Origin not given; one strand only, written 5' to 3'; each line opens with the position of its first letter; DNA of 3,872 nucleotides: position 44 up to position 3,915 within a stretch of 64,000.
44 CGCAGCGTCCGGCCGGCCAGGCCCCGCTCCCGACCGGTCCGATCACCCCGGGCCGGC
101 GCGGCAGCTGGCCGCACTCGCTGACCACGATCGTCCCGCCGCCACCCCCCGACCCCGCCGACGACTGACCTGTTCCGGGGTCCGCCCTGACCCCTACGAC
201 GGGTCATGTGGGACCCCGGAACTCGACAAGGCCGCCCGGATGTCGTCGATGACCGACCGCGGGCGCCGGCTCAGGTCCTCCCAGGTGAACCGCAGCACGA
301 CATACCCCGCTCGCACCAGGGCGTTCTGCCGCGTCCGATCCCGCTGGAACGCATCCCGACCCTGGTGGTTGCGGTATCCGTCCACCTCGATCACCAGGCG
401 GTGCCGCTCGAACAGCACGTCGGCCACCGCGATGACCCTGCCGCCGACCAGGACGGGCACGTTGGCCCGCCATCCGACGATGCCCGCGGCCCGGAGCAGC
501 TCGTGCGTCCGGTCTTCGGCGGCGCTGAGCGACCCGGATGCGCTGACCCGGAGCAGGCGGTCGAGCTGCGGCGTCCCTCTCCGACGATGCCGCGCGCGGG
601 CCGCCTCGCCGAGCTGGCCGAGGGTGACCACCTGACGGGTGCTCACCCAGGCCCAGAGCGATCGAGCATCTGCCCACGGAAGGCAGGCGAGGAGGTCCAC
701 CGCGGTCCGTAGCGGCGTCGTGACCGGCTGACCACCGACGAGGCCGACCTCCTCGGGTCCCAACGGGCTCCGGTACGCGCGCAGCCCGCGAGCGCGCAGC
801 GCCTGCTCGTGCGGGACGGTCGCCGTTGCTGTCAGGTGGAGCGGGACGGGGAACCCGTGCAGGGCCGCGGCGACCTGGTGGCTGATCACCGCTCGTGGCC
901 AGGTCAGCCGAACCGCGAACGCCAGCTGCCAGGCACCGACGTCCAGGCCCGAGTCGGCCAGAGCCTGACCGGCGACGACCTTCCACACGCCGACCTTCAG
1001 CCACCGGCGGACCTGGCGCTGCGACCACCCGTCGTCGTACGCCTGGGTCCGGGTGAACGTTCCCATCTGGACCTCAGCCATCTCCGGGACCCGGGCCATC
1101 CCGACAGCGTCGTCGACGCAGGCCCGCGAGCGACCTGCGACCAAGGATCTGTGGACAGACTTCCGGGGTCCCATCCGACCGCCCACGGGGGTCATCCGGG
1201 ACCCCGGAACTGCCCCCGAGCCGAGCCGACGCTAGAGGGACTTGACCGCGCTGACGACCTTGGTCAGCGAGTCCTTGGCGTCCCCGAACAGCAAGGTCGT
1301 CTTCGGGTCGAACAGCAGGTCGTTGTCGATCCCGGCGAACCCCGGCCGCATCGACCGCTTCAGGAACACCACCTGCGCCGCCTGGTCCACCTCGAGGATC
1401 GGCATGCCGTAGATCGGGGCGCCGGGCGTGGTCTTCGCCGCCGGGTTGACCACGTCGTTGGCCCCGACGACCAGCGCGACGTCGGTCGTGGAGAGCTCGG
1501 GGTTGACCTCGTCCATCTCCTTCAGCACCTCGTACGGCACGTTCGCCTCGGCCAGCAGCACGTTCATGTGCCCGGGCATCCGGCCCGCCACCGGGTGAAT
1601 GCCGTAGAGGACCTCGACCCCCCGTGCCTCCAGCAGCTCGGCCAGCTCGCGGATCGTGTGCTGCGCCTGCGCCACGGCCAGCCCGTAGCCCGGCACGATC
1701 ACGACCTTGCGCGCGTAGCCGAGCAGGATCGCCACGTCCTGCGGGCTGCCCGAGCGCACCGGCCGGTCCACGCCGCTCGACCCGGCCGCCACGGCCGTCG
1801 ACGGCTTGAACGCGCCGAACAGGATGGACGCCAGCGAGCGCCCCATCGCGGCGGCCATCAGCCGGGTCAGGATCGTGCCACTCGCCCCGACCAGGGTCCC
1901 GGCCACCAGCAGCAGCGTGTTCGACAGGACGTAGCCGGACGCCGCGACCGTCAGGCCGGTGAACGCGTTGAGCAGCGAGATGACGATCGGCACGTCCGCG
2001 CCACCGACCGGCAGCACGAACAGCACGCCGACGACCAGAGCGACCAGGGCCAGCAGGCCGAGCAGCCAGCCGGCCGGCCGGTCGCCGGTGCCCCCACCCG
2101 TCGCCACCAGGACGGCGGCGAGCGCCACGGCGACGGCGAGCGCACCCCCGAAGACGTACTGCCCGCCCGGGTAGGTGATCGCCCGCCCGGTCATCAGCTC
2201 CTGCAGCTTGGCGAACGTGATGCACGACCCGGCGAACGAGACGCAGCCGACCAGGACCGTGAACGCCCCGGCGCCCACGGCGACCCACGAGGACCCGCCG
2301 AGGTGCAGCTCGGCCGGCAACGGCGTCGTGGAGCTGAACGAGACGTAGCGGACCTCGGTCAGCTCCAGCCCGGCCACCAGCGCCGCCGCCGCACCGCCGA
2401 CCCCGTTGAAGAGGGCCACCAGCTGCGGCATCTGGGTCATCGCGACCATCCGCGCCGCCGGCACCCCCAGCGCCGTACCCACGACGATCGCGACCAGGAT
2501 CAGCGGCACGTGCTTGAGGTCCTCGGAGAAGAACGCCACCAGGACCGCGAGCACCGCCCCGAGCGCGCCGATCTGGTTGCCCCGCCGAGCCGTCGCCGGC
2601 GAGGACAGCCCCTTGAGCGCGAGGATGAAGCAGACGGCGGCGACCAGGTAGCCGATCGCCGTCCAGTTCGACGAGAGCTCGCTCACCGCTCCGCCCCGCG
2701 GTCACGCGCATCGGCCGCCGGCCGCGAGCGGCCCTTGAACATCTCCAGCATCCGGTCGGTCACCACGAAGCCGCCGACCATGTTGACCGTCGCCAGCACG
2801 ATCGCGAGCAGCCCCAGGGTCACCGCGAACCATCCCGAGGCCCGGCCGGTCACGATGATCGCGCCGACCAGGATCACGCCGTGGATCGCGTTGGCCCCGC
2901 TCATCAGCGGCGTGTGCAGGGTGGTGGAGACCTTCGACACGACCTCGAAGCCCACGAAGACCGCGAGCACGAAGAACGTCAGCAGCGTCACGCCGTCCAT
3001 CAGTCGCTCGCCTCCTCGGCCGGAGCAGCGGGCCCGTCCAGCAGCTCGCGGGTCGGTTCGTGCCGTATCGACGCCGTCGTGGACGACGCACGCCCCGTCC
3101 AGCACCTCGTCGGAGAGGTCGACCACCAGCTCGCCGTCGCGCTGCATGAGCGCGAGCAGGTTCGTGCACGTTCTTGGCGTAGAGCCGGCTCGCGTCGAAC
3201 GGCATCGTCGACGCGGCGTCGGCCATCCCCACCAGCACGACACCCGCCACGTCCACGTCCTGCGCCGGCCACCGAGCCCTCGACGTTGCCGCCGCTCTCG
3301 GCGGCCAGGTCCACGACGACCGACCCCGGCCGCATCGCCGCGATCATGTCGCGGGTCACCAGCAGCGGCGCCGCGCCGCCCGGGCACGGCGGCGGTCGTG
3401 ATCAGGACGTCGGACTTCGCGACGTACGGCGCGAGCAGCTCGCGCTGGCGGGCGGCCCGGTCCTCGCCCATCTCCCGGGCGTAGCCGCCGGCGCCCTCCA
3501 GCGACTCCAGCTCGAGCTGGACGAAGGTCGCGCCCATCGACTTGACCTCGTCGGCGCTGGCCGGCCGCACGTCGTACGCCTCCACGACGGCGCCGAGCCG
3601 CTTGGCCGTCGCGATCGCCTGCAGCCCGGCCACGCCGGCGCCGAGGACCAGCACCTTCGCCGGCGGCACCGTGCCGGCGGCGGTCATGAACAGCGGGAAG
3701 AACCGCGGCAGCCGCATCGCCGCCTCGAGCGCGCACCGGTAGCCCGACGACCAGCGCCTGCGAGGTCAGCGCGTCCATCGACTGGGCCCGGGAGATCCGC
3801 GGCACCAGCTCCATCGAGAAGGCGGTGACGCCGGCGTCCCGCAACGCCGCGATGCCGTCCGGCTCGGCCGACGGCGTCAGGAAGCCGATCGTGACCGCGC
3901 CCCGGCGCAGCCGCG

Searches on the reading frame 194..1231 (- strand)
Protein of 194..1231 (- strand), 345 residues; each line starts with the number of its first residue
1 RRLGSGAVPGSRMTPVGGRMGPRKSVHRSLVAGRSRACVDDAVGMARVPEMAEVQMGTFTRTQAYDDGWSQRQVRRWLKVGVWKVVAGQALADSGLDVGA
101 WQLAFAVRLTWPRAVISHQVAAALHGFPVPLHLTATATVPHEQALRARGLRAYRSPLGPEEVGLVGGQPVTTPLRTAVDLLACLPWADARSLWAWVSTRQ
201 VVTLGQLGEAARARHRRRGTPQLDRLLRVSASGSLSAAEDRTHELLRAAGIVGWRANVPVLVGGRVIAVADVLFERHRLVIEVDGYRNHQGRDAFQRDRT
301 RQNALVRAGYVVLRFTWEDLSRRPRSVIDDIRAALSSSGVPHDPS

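Call 57: search_protein_families(library=pfam, proteins=[window:194-1231:-], max_evalue=0.00001)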
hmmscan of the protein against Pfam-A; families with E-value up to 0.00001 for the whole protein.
window:194-1231:- (345 aa): 2 families
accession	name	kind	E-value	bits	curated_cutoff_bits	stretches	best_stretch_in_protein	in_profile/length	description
PF04480.18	DUF559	-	1.8e-10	41.1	20.6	1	236-335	15-108/109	Protein of unknown function (DUF559)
PF18741.7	MTES_1575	-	9.7e-10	38.8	38.2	1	267-335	27-96/96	REase_MTES_1575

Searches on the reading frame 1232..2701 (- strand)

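Call 57: search_protein_families(library=pfam, proteins=[window:1232-2701:-], max_evalue=0.00001)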
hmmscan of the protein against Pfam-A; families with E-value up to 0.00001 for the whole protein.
window:1232-2701:- (489 aa): 1 family
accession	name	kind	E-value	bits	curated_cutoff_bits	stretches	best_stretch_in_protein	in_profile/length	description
PF02233.22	PNTB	-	1.3e-170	568.7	31.7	1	16-484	3-455/456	NAD(P) transhydrogenase beta subunit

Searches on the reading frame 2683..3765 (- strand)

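Call 57: search_protein_families(library=pfam, proteins=[window:2683-3765:-], max_evalue=0.00001)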
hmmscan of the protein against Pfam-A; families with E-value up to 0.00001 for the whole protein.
window:2683-3765:- (360 aa): 2 families
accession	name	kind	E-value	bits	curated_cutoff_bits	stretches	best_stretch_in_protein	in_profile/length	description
PF12769.12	PNTB_4TM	-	1.2e-32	112.6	26.2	1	262-344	2-84/85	4TM region of pyridine nucleotide transhydrogenase, mitoch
PF01262.27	AlaDh_PNT_C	-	1.4e-29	103.5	23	1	12-131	2-106/214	Alanine dehydrogenase/PNT, C-terminal domain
